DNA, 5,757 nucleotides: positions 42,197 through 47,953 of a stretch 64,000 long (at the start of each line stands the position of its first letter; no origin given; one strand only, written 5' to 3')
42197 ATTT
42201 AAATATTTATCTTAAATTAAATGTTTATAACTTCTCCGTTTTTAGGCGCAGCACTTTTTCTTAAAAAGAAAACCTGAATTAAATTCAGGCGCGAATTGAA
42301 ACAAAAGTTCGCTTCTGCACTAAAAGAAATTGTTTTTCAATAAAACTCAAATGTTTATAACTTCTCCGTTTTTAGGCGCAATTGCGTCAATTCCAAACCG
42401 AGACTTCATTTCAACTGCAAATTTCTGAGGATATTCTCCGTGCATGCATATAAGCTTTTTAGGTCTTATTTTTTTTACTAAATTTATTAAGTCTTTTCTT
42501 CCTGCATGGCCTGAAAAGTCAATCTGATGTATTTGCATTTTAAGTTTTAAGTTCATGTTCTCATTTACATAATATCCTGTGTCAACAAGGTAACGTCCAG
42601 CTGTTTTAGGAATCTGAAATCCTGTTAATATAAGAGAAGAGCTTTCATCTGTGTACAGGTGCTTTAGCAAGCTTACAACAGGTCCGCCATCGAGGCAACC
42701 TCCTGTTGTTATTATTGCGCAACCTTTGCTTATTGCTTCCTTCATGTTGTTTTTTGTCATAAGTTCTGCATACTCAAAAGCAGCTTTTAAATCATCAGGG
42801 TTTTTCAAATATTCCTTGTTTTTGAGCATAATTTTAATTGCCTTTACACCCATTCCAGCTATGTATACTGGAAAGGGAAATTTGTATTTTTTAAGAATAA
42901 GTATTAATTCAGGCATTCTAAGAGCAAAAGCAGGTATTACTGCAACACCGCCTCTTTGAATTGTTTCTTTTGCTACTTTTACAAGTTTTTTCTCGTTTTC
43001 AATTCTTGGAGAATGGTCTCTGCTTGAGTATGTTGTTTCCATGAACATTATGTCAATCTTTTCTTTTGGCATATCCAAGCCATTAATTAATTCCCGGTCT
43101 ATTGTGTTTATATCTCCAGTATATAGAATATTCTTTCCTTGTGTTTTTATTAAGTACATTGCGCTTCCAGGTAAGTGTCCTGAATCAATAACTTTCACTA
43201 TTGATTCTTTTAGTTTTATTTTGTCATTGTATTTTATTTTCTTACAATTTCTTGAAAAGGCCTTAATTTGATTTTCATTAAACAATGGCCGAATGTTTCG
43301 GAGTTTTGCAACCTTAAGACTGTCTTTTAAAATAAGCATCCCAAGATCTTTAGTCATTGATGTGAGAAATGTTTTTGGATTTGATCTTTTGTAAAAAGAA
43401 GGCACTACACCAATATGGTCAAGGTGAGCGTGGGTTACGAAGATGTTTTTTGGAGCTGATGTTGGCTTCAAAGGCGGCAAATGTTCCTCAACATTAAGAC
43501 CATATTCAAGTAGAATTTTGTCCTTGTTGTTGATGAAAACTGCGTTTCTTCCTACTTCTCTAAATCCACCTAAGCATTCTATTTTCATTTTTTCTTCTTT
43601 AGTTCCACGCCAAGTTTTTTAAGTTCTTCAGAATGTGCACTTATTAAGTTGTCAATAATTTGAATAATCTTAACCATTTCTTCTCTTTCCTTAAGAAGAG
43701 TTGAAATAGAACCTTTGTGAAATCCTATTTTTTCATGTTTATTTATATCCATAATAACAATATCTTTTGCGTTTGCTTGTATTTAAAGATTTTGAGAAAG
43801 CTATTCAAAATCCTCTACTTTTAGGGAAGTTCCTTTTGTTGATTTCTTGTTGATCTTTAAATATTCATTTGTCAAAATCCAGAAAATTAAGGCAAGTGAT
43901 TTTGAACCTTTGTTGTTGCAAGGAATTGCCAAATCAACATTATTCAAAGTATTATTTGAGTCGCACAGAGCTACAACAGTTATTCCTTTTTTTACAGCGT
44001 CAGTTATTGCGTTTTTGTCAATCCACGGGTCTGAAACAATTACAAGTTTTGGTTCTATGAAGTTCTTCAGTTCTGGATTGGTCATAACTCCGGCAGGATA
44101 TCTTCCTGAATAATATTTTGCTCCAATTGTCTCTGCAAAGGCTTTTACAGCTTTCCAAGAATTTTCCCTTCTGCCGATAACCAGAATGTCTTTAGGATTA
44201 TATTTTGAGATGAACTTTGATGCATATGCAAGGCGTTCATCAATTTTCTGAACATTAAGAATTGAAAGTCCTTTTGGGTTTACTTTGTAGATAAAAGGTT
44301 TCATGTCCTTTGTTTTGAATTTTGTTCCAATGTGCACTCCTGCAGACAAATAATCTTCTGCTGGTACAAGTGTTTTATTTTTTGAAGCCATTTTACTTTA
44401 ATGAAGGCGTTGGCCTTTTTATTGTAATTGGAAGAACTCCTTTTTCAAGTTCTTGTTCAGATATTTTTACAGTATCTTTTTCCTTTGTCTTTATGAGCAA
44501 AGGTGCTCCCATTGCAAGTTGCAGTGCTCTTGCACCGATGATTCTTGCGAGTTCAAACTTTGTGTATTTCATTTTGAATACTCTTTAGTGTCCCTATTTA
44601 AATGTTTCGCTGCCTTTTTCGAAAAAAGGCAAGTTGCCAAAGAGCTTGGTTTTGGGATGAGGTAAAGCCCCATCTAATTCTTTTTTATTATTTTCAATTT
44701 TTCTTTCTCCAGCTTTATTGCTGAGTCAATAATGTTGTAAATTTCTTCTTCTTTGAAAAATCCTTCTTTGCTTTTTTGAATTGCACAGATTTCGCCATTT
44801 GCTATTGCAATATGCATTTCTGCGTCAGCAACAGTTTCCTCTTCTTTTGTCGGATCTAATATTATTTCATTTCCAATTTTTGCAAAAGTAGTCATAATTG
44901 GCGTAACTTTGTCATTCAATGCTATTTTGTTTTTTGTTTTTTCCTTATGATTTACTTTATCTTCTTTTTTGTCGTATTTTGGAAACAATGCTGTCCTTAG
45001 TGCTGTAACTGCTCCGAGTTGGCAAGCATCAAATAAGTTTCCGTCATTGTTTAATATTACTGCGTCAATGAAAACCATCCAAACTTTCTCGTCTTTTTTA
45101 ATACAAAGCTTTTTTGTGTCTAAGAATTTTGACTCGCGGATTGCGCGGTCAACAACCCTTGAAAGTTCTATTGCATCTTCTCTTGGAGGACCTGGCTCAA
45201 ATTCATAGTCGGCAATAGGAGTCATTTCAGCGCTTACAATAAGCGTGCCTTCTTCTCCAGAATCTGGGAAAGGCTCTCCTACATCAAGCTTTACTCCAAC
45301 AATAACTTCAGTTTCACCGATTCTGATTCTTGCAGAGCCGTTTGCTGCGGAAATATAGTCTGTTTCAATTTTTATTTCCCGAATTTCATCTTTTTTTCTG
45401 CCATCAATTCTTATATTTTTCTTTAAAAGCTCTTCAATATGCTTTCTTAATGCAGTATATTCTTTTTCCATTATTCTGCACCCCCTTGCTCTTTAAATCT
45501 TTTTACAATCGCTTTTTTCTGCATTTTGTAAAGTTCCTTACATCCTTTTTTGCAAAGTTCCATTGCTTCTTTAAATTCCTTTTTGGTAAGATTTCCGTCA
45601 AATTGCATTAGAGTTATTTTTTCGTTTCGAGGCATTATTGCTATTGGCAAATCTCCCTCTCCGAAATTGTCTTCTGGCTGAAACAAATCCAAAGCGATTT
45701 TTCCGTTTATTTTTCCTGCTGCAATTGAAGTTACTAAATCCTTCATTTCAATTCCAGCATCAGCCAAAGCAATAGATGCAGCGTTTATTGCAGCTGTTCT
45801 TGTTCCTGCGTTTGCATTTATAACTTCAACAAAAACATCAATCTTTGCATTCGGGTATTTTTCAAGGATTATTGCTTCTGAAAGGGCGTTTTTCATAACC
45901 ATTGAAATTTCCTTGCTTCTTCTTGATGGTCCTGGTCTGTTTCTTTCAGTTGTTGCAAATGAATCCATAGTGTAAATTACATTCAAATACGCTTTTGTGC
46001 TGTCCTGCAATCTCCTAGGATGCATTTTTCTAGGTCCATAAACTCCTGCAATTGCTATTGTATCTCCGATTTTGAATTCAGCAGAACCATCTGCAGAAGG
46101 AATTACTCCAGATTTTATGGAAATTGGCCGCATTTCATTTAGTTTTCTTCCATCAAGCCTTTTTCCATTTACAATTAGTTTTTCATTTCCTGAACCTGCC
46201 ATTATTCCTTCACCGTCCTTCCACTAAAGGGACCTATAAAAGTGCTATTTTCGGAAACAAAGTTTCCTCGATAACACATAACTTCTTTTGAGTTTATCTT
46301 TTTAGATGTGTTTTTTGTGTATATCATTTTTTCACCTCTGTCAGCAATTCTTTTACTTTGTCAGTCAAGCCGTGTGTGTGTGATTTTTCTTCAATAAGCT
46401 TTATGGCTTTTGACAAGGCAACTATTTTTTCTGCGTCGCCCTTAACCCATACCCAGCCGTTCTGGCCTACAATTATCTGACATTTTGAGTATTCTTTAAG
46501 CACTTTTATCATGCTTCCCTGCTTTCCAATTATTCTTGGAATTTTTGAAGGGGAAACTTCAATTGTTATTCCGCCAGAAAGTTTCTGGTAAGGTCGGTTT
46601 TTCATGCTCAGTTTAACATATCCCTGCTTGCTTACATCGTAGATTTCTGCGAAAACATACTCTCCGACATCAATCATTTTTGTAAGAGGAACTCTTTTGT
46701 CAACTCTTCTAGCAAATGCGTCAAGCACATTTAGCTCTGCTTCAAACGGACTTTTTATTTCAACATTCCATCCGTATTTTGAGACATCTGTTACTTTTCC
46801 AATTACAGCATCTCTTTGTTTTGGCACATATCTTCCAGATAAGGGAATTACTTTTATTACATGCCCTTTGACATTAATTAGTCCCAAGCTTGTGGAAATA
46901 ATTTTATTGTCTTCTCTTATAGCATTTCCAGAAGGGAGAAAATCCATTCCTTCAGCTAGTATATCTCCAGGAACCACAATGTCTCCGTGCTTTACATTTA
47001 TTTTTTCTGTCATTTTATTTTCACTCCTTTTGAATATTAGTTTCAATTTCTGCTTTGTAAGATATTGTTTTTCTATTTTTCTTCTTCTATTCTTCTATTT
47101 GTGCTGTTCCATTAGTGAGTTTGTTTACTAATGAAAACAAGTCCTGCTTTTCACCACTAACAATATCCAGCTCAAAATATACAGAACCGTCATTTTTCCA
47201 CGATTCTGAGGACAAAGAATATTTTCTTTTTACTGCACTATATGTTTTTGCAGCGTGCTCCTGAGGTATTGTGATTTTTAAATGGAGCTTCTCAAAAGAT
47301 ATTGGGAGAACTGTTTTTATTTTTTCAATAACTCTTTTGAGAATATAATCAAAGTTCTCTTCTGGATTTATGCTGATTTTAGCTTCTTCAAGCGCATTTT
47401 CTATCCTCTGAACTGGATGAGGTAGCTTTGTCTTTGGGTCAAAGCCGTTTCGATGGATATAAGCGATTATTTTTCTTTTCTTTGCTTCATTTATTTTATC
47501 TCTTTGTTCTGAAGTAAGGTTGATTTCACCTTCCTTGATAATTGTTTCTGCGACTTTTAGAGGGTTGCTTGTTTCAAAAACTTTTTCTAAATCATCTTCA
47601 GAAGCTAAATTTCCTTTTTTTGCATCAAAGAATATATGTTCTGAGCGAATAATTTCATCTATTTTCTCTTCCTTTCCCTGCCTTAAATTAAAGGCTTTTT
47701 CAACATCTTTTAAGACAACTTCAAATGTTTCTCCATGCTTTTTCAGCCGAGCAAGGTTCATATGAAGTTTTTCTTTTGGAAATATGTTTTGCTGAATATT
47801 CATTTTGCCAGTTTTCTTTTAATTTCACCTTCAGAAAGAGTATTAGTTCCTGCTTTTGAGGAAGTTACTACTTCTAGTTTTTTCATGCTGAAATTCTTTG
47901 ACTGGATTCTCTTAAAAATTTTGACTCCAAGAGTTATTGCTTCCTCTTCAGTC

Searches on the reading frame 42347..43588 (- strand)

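Call 103: search_protein_families(library=pfam, proteins=[window:42347-43588:-], max_evalue=0.0001)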
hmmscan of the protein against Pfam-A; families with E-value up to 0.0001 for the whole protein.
window:42347-43588:- (413 aa): 5 families
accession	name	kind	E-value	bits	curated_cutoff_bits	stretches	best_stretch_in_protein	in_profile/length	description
PF07521.17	RMMBL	-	6.2e-16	58.6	21.6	1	347-405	2-63/63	Zn-dependent metallo-hydrolase RNA specificity domain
PF10996.14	Beta-Casp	-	1.6e-13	51.7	27.7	1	227-334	3-120/120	Beta-Casp domain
PF16661.11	Lactamase_B_6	-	2.5e-10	40.5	27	1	44-174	34-176/193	Metallo-beta-lactamase superfamily domain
PF00753.33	Lactamase_B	-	2.3e-08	34.6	22.7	1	15-167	7-157/196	Metallo-beta-lactamase superfamily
PF12706.13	Lactamase_B_2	-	5.8e-08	33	27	1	44-190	29-169/200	Beta-lactamase superfamily domain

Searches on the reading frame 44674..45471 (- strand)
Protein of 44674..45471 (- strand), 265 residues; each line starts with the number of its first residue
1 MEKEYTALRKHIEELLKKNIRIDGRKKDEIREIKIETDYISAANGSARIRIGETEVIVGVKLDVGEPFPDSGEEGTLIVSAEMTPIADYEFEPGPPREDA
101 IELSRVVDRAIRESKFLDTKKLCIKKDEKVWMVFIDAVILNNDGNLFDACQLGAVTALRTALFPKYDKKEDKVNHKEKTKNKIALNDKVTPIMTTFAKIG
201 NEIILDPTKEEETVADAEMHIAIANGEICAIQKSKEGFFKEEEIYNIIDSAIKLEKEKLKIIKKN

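Call 119: search_protein_families(library=pfam, proteins=[window:44674-45471:-], max_evalue=0.00001)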
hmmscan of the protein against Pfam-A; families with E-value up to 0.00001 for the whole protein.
window:44674-45471:- (265 aa): 2 families
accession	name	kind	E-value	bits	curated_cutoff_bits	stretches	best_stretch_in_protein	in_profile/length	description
PF01138.27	RNase_PH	-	2.9e-32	112.3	25.5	1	29-163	1-129/130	3' exoribonuclease family, domain 1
PF03725.20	RNase_PH_C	-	7e-15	55.2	20.8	1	191-252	3-65/67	3' exoribonuclease family, domain 2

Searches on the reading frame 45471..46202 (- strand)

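Call 119: search_protein_families(library=pfam, proteins=[window:45471-46202:-], max_evalue=0.00001)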
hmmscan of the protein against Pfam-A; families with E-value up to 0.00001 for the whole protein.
window:45471-46202:- (243 aa): 2 families
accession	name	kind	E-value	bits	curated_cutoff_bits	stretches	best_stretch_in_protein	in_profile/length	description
PF01138.27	RNase_PH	-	1.1e-36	126.6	25.5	1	23-152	1-130/130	3' exoribonuclease family, domain 1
PF03725.20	RNase_PH_C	-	8.8e-13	48.5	20.8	1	155-219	1-66/67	3' exoribonuclease family, domain 2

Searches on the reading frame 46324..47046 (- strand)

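Call 119: search_protein_families(library=pfam, proteins=[window:46324-47046:-], max_evalue=0.00001)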
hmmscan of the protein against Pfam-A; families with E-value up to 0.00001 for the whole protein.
window:46324-47046:- (240 aa): 5 families
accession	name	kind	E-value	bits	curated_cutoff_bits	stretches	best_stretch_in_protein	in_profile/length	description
PF15985.11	KH_6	-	3.7e-11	43.6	27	1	159-206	1-46/47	KH domain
PF22625.2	ECR1_N_2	-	4.8e-11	42.7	27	1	22-69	2-50/51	Exosome RNA binding protein RRP4 N-terminal domain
PF00013.35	KH_1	-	6e-08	32.8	21.5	1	160-209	2-58/66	KH domain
PF21266.3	RRP4_S1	-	1e-06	29.3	27.3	1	72-108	1-37/73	RRP4, S1 domain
PF21262.3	RRP40_S1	-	1.3e-06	28.7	27.1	1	73-146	1-70/83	Exosome complex component RRP40, S1 domain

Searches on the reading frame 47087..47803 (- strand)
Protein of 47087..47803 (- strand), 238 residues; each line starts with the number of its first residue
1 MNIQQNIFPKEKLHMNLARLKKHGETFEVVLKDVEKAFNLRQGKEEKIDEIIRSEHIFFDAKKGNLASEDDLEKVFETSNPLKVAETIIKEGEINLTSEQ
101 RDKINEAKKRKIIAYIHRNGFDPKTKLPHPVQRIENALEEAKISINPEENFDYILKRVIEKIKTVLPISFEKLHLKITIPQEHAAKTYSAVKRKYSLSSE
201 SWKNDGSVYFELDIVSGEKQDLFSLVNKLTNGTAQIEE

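Call 119: search_protein_families(library=pfam, proteins=[window:47087-47803:-], max_evalue=0.00001)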
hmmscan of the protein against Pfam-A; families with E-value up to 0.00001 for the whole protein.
window:47087-47803:- (238 aa): 3 families
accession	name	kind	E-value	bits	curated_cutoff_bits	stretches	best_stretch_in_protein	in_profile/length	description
PF01172.24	SBDS_N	-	4.2e-24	84.7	24.6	1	17-101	4-87/88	Shwachman-Bodian-Diamond syndrome (SBDS) N-terminal domain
PF09377.16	SBDS_domain_II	-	1.8e-17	63.4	27.2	1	110-171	1-62/62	SBDS protein, domain II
PF20268.4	SBDS_C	-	1.1e-08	35.3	27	1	175-237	3-67/71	SBDS protein, C-terminal domain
